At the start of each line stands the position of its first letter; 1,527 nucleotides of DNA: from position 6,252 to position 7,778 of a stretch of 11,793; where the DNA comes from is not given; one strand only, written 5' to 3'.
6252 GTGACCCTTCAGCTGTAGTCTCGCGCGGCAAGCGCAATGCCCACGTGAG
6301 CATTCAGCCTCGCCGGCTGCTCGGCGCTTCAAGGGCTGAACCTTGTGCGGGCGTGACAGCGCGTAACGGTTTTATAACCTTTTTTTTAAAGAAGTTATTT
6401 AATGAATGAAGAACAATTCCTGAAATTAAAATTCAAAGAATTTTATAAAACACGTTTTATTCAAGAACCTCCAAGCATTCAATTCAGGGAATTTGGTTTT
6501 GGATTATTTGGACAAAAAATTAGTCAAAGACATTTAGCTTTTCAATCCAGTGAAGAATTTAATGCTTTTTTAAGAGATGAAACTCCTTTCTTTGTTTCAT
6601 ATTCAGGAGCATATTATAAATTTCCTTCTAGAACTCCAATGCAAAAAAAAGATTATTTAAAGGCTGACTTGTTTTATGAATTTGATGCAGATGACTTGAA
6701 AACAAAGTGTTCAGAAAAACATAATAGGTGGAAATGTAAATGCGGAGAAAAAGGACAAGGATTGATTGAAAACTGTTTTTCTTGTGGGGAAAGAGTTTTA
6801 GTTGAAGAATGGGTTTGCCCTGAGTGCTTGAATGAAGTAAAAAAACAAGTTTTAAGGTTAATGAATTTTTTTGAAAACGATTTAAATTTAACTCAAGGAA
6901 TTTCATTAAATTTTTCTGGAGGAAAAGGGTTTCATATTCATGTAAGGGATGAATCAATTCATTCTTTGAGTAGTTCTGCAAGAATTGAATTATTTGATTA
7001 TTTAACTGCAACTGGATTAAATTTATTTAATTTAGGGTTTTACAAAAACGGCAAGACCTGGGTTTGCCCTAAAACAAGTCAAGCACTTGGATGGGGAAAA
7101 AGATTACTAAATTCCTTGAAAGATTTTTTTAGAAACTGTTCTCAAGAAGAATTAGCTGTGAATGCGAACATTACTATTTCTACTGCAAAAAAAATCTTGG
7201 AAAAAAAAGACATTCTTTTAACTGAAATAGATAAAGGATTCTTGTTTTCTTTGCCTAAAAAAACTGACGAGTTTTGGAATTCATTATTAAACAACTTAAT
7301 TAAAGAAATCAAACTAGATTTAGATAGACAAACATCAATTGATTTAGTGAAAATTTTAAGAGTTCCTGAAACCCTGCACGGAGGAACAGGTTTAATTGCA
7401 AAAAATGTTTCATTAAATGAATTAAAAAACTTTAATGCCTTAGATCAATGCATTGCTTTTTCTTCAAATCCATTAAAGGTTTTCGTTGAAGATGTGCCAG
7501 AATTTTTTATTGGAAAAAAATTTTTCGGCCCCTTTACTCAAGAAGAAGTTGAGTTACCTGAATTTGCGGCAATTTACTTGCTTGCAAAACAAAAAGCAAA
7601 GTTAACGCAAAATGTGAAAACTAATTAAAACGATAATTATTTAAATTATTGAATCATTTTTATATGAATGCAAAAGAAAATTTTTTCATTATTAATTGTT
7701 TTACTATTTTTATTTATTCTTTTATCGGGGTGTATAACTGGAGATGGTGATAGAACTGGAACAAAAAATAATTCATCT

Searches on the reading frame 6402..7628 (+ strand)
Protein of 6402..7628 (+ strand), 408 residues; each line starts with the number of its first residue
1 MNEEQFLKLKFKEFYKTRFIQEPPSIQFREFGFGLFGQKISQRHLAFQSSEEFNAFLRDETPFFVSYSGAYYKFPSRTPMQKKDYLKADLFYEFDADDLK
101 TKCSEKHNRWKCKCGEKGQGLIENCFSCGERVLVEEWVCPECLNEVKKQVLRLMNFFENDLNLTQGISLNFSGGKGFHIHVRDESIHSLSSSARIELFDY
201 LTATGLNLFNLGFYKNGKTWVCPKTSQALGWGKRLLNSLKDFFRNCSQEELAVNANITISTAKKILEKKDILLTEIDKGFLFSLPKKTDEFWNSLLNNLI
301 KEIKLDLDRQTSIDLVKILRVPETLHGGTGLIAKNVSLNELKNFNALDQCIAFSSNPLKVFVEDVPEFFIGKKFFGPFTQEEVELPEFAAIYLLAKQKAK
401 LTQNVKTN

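Call 19: list_cluster_members(proteins=[window:6402-7628:+, window:9480-10265:+, window:1870-3153:+, window:10436-11158:-])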
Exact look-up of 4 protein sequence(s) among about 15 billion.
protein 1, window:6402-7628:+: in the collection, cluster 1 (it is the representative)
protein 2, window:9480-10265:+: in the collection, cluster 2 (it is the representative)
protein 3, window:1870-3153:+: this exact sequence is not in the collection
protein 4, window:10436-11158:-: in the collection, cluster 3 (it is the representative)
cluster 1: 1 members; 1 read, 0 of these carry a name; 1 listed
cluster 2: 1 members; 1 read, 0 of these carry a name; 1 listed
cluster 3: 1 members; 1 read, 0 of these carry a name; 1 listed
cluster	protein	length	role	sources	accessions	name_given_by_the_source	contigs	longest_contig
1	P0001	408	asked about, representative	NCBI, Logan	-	-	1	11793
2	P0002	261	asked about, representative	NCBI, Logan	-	-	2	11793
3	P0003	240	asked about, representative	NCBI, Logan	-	-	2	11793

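Call 21: find_homologous_proteins(query=P0001, max_evalue=1e-20)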
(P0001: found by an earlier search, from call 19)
Query P0001 (408 aa): 139 proteins with E <= 1e-20 among 3903 candidates; the best 120 are listed.
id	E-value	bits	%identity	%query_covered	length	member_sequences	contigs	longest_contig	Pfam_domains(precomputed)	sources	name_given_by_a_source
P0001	7.1e-275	929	100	100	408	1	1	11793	PF01896.26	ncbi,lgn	-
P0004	3.3e-149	516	55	98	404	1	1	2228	PF01896.26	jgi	jgi:DNA primase small subunit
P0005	7.1e-148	511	56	97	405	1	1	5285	PF01896.26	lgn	-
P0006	7.0e-147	508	53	98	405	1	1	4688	PF01896.26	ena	-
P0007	3.7e-144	499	53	98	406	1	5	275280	PF01896.26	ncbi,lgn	-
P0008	5.3e-144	498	55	98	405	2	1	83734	PF01896.26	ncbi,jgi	-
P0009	8.4e-143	495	54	97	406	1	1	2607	PF01896.26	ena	-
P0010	2.0e-142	493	54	98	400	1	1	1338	PF01896.26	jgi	jgi:DNA primase small subunit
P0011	6.4e-142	492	54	98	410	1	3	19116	PF01896.26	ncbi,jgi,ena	-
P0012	1.5e-141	490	54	98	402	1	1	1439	PF01896.26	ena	-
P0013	3.1e-141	489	53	98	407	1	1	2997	PF01896.26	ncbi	-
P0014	5.4e-140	485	54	99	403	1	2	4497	PF01896.26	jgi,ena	-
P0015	1.2e-139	484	52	99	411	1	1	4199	PF01896.26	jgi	jgi:DNA primase small subunit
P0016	1.7e-139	484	53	98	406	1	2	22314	PF01896.26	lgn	-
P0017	2.2e-139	483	54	98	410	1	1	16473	PF01896.26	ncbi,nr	ncbi:MAG: DNA primase small subunit domain-containing protein [archaeon]|nr:DNA primase small subuni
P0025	1.5e-136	474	53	98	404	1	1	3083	PF01896.26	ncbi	-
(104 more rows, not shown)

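Call 22: find_encoding_contigs(protein=P0007, flank=10000, max_places=3)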
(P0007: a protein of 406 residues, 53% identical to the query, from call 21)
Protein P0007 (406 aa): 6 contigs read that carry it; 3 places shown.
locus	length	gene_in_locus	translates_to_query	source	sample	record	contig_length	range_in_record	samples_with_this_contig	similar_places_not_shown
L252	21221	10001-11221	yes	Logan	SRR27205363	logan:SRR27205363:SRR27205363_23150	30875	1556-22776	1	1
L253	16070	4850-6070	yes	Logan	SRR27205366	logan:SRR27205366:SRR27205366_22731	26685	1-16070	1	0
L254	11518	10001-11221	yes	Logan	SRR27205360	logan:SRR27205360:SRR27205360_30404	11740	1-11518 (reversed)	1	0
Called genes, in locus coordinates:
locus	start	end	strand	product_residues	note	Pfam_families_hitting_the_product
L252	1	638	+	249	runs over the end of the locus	PF00705:PCNA_N, PF02747:PCNA_C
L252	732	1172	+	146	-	-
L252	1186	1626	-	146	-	PF02502:LacAB_rpiB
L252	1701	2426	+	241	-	PF00705:PCNA_N, PF02747:PCNA_C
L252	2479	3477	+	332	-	PF26466:DNA_primase_lrg_N (faint), PF04104:DNA_primase_lrg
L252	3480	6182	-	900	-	PF00690:Cation_ATPase_N, PF00122:E1-E2_ATPase, PF00702:Hydrolase, PF13246:Cation_ATPase, PF00689:Cation_ATPase_C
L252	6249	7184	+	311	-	PF01699:Na_Ca_ex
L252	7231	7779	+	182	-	PF05552:MS_channel_1st_1 (weak), PF00924:MS_channel_2nd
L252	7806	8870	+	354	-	PF01544:CorA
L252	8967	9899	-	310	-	PF00924:MS_channel_2nd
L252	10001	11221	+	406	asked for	PF01896:DNA_primase_S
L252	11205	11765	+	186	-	PF22090:Gins51_C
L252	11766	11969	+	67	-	PF01667:Ribosomal_S27e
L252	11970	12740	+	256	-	PF00575:S1, PF07541:EIF_2_alpha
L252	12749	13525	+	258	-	PF09754:PAC2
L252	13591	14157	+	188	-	-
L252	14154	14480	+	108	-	-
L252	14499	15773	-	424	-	PF27218:MJ0043_C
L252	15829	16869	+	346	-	PF04055:Radical_SAM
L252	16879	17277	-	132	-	-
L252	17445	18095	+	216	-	PF27325:MJ0538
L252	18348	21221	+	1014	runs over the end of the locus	PF05124:S_layer_C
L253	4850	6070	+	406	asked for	PF01896:DNA_primase_S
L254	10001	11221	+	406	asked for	PF01896:DNA_primase_S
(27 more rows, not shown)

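Call 23: find_encoding_contigs(protein=P0008, flank=10000, max_places=3)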
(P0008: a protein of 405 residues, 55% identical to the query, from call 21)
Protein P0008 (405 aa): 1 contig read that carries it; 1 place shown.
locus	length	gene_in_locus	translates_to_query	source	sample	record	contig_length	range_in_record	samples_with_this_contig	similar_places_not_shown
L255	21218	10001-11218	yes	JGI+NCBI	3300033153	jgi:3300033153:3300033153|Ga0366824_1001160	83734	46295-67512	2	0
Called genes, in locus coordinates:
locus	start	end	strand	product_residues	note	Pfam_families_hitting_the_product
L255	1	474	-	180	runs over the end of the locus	-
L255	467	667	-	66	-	-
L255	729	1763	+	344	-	PF12801:Fer4_5, PF00037:Fer4 (faint), PF12797:Fer4_2 (faint), PF12801:Fer4_5 (weak), PF13237:Fer4_10, PF12838:Fer4_7 (weak), PF13187:Fer4_9 (weak)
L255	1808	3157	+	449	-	PF06050:HGD-D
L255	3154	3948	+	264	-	PF01869:BcrAD_BadFG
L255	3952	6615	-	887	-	PF13620:CarboxypepD_reg (weak)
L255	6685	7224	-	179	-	PF01613:Flavin_Reduct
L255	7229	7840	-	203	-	PF00702:Hydrolase, PF13344:Hydrolase_6 (faint), PF13419:HAD_2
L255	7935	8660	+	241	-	PF00705:PCNA_N, PF02747:PCNA_C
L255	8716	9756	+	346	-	PF04104:DNA_primase_lrg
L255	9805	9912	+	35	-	-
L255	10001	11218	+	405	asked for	PF01896:DNA_primase_S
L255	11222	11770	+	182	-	PF05916:Sld5 (weak), PF22090:Gins51_C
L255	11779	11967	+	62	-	PF01667:Ribosomal_S27e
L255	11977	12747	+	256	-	PF00575:S1, PF07541:EIF_2_alpha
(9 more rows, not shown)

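Call 24: find_encoding_contigs(protein=P0005, flank=10000, max_places=3)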
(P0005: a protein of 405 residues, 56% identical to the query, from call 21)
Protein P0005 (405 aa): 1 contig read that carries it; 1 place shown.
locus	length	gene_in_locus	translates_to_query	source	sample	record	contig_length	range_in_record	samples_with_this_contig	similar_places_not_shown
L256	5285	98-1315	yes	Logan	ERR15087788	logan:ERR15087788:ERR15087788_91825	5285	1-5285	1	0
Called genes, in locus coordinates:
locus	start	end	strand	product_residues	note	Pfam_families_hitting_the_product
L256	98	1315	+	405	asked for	PF01896:DNA_primase_S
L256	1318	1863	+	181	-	PF22090:Gins51_C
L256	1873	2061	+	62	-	PF01667:Ribosomal_S27e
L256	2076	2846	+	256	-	PF00575:S1, PF07541:EIF_2_alpha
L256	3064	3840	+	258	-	PF09754:PAC2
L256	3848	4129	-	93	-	-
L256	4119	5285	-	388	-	?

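Call 44: find_encoding_contigs(protein=P0013, flank=10000, max_places=4)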
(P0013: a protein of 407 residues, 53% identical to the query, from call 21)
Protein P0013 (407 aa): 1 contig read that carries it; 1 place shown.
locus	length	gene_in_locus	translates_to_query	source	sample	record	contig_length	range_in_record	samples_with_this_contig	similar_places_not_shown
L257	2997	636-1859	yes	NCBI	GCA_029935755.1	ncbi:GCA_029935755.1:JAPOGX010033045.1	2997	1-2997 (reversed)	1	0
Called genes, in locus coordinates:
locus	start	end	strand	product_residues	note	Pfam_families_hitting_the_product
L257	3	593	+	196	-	?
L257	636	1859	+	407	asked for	PF01896:DNA_primase_S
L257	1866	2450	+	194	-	PF22090:Gins51_C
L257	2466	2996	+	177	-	?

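Call 45: find_encoding_contigs(protein=P0025, flank=10000, max_places=4)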
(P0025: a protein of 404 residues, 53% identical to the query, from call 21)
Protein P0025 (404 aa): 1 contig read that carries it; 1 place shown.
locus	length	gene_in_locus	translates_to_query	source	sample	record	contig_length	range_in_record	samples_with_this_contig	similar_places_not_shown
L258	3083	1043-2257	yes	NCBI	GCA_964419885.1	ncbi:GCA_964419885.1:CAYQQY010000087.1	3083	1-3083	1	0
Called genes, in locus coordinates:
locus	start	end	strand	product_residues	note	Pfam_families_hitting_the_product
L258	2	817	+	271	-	?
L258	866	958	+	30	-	-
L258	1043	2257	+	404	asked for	PF01896:DNA_primase_S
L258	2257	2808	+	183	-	PF22090:Gins51_C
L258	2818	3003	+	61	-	PF01667:Ribosomal_S27e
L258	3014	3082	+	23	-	?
